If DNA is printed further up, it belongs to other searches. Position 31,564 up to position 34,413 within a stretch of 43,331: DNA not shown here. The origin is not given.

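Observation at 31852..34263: Inverted ChlD architecture: vWA first, then two tandem ChlI-like modules without P-loops but with Cys4 clusters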

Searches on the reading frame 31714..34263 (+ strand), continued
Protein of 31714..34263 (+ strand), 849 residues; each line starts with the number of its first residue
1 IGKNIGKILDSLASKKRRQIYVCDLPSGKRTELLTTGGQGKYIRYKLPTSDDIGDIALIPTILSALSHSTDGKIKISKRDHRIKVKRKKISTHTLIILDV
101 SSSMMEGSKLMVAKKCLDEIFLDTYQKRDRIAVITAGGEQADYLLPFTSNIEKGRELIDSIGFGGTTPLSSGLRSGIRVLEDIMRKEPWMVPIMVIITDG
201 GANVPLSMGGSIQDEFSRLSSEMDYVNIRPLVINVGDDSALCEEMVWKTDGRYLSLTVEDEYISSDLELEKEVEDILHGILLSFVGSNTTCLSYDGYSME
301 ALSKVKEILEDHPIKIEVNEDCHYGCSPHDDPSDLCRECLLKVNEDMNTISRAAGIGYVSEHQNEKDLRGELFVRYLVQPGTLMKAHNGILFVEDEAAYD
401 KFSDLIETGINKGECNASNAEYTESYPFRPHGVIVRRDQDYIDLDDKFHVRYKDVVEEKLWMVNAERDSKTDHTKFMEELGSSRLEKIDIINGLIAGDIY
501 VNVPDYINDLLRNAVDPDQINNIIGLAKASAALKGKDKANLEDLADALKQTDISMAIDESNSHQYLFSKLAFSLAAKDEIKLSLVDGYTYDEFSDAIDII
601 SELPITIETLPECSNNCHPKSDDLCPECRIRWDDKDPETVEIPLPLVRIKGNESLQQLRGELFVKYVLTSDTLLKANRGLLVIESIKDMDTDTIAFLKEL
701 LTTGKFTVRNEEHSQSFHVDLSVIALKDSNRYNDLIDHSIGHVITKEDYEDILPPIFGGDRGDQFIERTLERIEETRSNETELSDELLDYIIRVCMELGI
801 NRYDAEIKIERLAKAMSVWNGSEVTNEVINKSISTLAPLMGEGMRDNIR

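Call 49: search_protein_families(library=ncbifam, proteins=[L001:16794-17840:-, L001:17840-19846:-, L001:19846-20490:-, L001:20487-21833:-, L017:12634-13626:+], max_evalue=0.01)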
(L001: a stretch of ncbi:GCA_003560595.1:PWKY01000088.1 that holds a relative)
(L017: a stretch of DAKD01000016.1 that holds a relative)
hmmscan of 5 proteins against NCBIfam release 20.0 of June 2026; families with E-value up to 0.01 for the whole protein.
L001:16794-17840:- (348 aa): 7 families
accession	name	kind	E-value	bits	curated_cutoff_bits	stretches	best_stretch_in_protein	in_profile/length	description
TIGR02442.1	Cob-chelat-sub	hypoth_equivalog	1.5e-125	420.1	779.45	1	8-334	1-325/641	putative cobaltochelatase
TIGR02030.1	BchI-ChlI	equivalog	1.7e-109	366.1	466.95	1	8-327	1-321/337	magnesium chelatase ATPase subunit I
TIGR02031.1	BchD-ChlD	equivalog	7.1e-65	219.9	499.55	1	19-324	3-275/608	magnesium chelatase ATPase subunit D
NF009943.0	PRK13406.1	equivalog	1.7e-22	79.7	571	1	94-325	50-260/585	magnesium chelatase subunit D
TIGR00368.1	TIGR00368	hypoth_equivalog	4.9e-06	25.4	362.4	1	128-189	286-347/499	YifB family Mg chelatase-like AAA ATPase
NF007365.0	PRK09862.1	equivalog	0.0017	17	530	0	129-190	286-347/506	YifB family Mg chelatase-like AAA ATPase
TIGR00764.1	lon_rel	equivalog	0.0058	15.3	516.6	0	128-167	208-247/608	ATP-dependent protease LonB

L001:17840-19846:- (668 aa): 11 families
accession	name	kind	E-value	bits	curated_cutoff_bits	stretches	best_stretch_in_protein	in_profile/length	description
TIGR02442.1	Cob-chelat-sub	hypoth_equivalog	4.2e-131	438.5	779.45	1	332-655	1-323/641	putative cobaltochelatase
TIGR02030.1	BchI-ChlI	equivalog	9.1e-115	383.4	466.95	1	332-653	1-324/337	magnesium chelatase ATPase subunit I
TIGR02031.1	BchD-ChlD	equivalog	6.6e-71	239.8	499.55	1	344-652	4-280/608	magnesium chelatase ATPase subunit D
NF009943.0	PRK13406.1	equivalog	5.9e-24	84.5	571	1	421-656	54-268/585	magnesium chelatase subunit D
TIGR00368.1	TIGR00368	hypoth_equivalog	5.1e-08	31.9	362.4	1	444-522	280-358/499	YifB family Mg chelatase-like AAA ATPase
TIGR00764.1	lon_rel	equivalog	1.5e-07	30.4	516.6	1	451-526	208-292/608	ATP-dependent protease LonB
NF007365.0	PRK09862.1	equivalog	3.5e-05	22.6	530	0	450-513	284-347/506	YifB family Mg chelatase-like AAA ATPase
NF045780.1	TrlF_fam_ATP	equivalog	0.0014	17.4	350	1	158-329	550-730/944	TrlF family AAA-like ATPase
NF008438.0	PRK11281.1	equivalog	0.0015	16.4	991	1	120-329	8-212/1113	mechanosensitive channel MscK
TIGR02902.1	spore_lonB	equivalog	0.0017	17.1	723.3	0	291-376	25-106/531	ATP-dependent protease LonB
TIGR02168.1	SMC_prok_B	equivalog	0.007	14.1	567.35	1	161-304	780-925/1181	chromosome segregation protein SMC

L001:19846-20490:- (214 aa): 0 families

L001:20487-21833:- (448 aa): 0 families

L017:12634-13626:+ (331 aa): 9 families
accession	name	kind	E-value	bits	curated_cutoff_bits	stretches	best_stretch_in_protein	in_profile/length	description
TIGR02442.1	Cob-chelat-sub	hypoth_equivalog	5.5e-80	269.6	779.45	1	27-330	1-310/641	putative cobaltochelatase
TIGR02030.1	BchI-ChlI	equivalog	2.3e-68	230.8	466.95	1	27-331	1-315/337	magnesium chelatase ATPase subunit I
TIGR02031.1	BchD-ChlD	equivalog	1.3e-41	143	499.55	1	38-329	3-270/608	magnesium chelatase ATPase subunit D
NF009943.0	PRK13406.1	equivalog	2.5e-11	42.8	571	1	111-329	50-254/585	magnesium chelatase subunit D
TIGR00368.1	TIGR00368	hypoth_equivalog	3.1e-09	35.9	362.4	1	25-200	187-348/499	YifB family Mg chelatase-like AAA ATPase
NF007365.0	PRK09862.1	equivalog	1.6e-06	27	530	1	29-200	190-347/506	YifB family Mg chelatase-like AAA ATPase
TIGR02903.1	spore_lon_C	equivalog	0.0037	15.8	678.8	0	28-69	152-193/615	Lon family ATP-dependent protease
NF047795.1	TransRegDagR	equivalog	0.0058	14.6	1400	1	130-231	196-299/938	transcriptional regulator DagR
TIGR00764.1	lon_rel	equivalog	0.0094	14.6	516.6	0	32-80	20-66/608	ATP-dependent protease LonB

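Call 56: search_protein_families(library=padloc, proteins=[window:31714-34263:+], max_evalue=0.01)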
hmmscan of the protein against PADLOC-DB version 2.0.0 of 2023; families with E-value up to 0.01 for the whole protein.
window:31714-34263:+ (849 aa): 0 families

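Call 59: list_cluster_members(proteins=[P0030, P0031, P0016, P0019, P0020, P0023, P0026, P0017])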
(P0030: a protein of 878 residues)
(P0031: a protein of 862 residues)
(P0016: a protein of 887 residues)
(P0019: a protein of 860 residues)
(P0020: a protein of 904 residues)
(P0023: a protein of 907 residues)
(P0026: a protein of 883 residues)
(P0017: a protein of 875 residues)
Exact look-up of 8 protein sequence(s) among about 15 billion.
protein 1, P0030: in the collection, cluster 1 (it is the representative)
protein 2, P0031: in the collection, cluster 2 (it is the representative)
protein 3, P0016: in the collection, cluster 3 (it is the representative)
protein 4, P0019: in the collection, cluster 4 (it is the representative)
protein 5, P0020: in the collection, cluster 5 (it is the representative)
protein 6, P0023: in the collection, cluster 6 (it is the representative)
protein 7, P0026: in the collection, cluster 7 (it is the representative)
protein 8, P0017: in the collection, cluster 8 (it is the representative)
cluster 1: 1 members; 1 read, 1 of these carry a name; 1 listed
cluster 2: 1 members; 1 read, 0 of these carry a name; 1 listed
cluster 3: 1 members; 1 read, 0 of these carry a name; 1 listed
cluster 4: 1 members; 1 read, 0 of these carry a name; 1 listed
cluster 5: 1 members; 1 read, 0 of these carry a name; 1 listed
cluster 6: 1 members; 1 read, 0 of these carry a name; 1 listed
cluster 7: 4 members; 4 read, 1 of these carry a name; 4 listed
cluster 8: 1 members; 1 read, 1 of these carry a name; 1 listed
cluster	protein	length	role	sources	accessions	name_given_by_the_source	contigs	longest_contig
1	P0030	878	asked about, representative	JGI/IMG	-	Mg-chelatase subunit ChlD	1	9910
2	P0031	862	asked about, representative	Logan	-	-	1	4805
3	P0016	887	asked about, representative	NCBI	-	-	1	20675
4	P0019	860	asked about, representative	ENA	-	-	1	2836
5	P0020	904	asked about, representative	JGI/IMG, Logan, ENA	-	-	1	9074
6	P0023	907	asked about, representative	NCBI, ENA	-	-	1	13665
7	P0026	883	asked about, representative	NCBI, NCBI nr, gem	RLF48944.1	MAG: hypothetical protein DRN20_03395 [Thermoplasmata archaeon]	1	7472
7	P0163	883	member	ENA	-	-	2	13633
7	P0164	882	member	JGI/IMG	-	-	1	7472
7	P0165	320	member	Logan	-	-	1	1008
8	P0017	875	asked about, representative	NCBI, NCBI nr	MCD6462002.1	MAG: VWA domain-containing protein, partial [Thermoplasmata archaeon] | VWA domain-containing protein [Thermoplasmata archaeon]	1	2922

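Call 78: list_cluster_members(proteins=[P0024, P0027, P0028, P0029, P0033, P0050, P0018, P0021, P0022])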
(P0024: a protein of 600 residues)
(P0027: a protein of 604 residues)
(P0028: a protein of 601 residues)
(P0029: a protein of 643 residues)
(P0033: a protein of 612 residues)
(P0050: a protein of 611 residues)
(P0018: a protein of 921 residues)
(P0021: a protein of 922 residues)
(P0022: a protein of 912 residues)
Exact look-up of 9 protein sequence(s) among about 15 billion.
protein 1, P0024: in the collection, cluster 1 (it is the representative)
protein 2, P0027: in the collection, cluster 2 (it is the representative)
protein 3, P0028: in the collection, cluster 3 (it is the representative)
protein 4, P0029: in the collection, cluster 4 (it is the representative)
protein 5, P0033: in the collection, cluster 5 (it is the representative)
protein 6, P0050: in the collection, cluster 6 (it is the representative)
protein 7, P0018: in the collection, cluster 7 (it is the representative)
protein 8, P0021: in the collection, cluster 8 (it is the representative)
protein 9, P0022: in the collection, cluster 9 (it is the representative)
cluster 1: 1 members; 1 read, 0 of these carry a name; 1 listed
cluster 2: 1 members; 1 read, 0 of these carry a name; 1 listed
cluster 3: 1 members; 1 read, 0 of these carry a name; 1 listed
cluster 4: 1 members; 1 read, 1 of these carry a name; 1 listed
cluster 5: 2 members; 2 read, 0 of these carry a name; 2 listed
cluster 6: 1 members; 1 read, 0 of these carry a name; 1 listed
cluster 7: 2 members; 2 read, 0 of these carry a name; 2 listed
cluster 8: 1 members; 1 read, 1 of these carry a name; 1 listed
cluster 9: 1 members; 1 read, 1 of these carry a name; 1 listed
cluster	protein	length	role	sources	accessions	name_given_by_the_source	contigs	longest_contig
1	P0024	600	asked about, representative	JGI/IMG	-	-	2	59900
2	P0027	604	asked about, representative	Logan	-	-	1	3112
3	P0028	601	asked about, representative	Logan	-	-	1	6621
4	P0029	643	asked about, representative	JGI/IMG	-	Mg-chelatase subunit ChlD/Mg-chelatase subunit ChlI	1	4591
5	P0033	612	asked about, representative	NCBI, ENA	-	-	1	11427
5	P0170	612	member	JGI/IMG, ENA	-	-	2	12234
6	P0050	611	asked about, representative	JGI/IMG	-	-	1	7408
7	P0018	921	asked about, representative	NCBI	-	-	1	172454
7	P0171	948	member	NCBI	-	-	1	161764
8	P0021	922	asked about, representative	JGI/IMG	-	Mg-chelatase subunit ChlI/Mg-chelatase subunit ChlD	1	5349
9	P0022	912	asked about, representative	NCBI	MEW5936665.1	MAG: VWA domain-containing protein [Candidatus Thermoplasmatota archaeon]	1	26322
